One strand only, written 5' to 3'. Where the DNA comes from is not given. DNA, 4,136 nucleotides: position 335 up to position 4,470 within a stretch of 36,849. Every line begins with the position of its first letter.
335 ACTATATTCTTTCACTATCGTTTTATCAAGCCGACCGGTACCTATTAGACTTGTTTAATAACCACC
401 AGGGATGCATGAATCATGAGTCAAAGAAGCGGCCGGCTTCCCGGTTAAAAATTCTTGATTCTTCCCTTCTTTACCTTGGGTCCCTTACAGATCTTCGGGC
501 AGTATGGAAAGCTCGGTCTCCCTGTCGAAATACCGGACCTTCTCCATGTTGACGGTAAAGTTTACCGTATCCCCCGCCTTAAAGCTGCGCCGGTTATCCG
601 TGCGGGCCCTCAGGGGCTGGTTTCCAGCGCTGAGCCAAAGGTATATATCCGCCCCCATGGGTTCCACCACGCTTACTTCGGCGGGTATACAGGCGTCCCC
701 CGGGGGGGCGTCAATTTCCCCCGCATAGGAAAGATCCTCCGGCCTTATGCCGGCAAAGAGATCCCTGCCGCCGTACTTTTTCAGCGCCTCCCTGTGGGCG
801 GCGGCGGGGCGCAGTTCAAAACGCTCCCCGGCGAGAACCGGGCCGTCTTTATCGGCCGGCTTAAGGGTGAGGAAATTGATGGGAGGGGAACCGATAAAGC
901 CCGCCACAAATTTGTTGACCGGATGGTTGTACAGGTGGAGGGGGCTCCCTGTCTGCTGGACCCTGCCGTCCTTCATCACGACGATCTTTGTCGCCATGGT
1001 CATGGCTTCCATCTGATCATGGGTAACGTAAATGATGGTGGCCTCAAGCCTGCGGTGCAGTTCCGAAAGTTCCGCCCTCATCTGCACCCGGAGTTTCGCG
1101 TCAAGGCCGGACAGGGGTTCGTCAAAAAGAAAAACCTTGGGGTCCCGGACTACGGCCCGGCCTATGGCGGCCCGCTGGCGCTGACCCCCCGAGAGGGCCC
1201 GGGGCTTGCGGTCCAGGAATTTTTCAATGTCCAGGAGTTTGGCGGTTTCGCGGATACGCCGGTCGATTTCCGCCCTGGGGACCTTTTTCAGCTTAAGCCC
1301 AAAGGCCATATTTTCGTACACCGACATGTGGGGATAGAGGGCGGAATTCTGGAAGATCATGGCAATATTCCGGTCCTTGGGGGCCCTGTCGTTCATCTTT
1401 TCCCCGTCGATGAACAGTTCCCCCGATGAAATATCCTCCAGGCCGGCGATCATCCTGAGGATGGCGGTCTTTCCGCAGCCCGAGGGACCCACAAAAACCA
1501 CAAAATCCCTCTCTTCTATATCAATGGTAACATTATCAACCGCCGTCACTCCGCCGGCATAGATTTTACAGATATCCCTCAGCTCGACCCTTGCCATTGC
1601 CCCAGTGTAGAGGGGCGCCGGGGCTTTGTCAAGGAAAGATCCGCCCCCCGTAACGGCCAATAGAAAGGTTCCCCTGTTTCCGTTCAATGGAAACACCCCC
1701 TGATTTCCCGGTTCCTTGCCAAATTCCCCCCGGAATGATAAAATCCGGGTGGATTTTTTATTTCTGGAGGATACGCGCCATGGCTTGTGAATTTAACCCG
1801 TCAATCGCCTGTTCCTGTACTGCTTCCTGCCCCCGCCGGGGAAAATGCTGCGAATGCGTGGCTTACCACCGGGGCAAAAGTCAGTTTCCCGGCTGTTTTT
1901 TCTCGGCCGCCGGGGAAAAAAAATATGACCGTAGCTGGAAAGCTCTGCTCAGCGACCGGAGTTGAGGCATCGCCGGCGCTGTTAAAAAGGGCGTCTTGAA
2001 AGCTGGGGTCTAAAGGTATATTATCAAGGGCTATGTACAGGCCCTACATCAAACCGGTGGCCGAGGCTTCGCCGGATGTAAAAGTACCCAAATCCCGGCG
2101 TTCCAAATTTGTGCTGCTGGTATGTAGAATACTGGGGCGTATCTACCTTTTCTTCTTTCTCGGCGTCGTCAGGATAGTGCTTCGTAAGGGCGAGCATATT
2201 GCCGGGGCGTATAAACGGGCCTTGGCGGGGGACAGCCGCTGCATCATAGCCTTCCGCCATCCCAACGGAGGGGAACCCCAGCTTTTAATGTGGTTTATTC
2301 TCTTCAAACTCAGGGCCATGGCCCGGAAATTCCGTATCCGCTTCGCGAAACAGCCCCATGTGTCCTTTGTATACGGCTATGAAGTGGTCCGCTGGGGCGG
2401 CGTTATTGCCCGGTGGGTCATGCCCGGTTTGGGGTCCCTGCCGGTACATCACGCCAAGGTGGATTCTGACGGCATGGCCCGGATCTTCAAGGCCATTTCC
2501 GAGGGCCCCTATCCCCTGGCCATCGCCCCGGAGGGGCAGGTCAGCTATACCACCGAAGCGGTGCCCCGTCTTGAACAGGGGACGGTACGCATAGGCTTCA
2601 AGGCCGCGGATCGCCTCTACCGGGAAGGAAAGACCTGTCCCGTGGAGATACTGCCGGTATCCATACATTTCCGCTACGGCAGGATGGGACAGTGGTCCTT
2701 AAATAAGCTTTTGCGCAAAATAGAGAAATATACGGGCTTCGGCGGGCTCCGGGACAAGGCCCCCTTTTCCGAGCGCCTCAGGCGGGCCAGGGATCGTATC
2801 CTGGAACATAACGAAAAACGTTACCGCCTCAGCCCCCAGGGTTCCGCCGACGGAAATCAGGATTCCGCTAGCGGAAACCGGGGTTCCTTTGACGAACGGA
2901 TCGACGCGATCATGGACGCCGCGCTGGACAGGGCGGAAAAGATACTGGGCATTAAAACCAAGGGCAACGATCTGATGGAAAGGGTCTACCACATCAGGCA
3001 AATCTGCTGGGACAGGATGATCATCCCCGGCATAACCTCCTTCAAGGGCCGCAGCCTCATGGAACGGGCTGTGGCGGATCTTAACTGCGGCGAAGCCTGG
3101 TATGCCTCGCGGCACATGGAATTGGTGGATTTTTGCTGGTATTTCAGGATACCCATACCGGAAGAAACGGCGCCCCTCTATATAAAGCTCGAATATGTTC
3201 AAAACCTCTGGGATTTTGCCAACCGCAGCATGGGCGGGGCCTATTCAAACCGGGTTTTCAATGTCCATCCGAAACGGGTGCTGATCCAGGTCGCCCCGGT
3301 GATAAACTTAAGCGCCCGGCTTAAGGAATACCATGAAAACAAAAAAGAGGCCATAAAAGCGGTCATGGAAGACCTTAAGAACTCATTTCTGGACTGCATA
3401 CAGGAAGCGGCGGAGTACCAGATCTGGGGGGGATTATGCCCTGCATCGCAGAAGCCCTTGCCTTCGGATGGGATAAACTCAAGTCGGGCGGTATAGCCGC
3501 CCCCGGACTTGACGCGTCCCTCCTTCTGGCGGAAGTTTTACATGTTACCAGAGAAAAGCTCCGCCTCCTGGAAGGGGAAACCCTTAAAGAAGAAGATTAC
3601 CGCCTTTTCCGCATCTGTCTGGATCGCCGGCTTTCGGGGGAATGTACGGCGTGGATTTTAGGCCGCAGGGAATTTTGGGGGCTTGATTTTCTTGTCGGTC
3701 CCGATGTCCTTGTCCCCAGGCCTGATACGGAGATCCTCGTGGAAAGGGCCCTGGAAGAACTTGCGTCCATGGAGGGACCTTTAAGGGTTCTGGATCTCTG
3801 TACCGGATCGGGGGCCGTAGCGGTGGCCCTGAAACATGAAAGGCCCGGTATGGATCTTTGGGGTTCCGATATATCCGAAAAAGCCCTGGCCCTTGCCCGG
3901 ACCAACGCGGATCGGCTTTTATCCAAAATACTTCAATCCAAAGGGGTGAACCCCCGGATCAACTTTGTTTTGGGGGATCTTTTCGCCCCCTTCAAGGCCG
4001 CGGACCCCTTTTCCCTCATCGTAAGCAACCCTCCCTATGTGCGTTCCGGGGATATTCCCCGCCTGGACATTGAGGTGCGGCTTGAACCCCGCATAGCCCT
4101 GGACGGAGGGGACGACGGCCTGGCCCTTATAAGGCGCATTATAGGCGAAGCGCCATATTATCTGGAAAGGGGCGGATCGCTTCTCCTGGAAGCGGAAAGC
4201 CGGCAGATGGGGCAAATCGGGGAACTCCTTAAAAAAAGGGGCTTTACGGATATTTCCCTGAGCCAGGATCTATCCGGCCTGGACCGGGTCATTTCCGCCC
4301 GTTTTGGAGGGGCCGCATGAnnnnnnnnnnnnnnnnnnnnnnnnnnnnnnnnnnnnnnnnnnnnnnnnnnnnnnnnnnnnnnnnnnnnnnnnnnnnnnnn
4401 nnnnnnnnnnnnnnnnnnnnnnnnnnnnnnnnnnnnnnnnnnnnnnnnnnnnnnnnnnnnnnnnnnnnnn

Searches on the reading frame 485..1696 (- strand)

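Call 84: search_protein_families(library=pfam, proteins=[window:485-1696:-], max_evalue=0.00001)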
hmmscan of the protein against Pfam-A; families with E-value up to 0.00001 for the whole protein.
window:485-1696:- (403 aa): 4 families
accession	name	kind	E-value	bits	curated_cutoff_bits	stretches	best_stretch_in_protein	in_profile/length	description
PF00005.33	ABC_tran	-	5.7e-32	111.6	25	1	54-195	2-136/137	ABC transporter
PF17912.7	OB_MalK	-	6.1e-09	37.1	27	1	269-322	1-53/53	MalK OB fold domain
PF08402.16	TOBE_2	-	1e-08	35.6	21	1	316-390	2-76/76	TOBE domain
PF13304.12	AAA_21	-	5.6e-06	27.1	27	0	164-227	234-299/304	AAA domain, putative AbiEii toxin, Type IV TA system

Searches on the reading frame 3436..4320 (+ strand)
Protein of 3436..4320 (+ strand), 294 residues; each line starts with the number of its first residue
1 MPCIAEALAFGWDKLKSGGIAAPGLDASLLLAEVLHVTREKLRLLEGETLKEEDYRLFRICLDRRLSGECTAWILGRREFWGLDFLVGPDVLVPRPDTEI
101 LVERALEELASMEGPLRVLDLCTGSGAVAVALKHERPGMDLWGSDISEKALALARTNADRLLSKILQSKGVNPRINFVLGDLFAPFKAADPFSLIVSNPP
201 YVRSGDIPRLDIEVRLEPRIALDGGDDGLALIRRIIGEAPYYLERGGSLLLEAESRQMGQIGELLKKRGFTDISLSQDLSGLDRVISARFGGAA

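Call 84: search_protein_families(library=pfam, proteins=[window:3436-4320:+], max_evalue=0.00001)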
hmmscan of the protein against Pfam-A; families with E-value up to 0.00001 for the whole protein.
window:3436-4320:+ (294 aa): 4 families
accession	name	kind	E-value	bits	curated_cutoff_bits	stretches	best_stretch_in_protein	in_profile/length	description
PF17827.6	PrmC_N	-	9.8e-14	52.1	23.4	1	6-76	1-71/71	PrmC N-terminal domain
PF05175.20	MTS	-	7.9e-11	42.3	23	1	116-204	33-111/170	Methyltransferase small domain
PF13649.12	Methyltransf_25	-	1.1e-06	29.7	27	1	118-198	1-71/97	Methyltransferase domain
PF13847.12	Methyltransf_31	-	4.4e-06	26.9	27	1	116-198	5-81/145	Methyltransferase domain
